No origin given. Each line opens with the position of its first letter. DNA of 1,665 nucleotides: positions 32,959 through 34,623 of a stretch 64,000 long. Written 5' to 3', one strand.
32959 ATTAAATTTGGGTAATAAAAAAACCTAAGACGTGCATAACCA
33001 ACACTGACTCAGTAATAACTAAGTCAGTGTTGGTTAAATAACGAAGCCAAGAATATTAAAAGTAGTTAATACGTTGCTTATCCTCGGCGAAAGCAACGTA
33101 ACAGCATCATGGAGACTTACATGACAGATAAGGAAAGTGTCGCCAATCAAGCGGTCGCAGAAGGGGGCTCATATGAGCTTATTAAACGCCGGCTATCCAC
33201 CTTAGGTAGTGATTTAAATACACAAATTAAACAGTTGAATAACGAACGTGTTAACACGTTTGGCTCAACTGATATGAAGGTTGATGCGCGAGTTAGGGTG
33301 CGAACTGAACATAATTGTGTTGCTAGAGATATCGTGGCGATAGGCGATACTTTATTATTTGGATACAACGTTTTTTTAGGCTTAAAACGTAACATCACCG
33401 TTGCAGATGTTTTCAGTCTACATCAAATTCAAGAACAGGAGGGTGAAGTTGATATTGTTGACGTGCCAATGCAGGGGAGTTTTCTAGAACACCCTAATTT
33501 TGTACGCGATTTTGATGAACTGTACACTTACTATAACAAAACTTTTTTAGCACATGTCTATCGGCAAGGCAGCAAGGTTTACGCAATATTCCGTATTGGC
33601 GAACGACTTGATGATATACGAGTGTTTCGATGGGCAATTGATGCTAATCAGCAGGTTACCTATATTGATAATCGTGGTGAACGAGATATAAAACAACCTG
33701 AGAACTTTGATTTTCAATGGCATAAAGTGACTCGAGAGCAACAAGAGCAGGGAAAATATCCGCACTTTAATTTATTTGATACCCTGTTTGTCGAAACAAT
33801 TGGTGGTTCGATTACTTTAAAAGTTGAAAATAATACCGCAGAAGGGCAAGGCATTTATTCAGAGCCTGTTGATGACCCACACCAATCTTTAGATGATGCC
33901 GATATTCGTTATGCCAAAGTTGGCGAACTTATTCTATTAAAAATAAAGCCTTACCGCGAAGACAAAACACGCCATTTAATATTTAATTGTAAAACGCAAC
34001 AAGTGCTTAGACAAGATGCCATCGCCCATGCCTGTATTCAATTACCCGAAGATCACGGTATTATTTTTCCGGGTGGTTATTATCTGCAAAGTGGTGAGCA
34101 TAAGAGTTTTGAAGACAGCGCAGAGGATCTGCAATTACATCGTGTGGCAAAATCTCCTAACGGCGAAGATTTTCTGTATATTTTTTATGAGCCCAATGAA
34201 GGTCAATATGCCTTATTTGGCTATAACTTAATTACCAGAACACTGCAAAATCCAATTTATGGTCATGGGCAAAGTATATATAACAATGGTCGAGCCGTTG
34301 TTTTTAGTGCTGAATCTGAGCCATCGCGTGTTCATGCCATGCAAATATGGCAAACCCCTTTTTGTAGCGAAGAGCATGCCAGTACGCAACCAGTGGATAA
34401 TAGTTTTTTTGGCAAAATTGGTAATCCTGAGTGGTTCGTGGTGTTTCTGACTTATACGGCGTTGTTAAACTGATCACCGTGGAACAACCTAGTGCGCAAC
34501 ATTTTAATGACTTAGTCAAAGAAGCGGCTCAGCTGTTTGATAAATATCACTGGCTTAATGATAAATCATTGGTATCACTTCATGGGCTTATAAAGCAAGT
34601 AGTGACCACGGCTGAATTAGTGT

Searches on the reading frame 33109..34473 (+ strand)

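Call 40: search_protein_families(library=pfam, proteins=[window:33109-34473:+], max_evalue=0.001)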
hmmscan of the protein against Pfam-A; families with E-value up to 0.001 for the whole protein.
window:33109-34473:+ (454 aa): 1 family
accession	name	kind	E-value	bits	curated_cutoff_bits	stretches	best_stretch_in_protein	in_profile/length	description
PF12458.13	DUF3686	-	2.7e-179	596.8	25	1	35-441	1-408/448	ATPase involved in DNA repair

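Call 41: search_protein_families(library=padloc, proteins=[window:33109-34473:+], max_evalue=0.001)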
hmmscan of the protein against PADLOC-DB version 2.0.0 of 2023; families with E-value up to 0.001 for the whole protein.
window:33109-34473:+ (454 aa): 0 families
